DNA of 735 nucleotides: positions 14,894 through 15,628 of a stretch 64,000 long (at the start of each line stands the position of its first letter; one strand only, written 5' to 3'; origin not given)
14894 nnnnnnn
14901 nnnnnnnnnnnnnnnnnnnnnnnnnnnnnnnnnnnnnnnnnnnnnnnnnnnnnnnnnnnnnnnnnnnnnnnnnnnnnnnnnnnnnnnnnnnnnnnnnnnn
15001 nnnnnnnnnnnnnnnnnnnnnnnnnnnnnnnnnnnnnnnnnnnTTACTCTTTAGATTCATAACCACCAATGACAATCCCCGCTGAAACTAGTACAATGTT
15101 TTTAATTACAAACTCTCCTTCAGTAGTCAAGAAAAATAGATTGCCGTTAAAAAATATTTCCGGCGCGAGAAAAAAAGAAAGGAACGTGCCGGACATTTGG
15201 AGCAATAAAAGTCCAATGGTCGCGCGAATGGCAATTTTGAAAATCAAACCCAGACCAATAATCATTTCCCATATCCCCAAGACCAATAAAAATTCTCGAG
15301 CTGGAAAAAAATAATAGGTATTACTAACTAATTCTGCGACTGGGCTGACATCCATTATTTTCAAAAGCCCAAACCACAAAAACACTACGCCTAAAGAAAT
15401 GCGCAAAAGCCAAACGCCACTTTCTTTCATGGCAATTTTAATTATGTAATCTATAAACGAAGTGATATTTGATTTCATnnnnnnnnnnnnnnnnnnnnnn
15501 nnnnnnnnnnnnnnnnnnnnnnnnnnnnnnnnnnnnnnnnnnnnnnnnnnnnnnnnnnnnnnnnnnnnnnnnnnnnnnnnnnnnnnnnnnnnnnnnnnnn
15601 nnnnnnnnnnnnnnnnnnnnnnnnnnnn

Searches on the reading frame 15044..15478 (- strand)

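Call 17: search_protein_families(library=pfam, proteins=[window:15044-15478:-], max_evalue=0.01)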
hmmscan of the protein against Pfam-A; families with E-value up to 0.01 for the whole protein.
window:15044-15478:- (144 aa): 3 families
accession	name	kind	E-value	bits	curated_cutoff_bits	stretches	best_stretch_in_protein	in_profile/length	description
PF04224.18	DUF417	-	1.9e-09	37.8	27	2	66-142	89-171/175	Protein of unknown function, DUF417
PF07681.17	DoxX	-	0.001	20.1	23.6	1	22-102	2-83/85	DoxX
PF07291.16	MauE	-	0.0015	19.3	27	1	22-95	5-80/128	Methylamine utilisation protein MauE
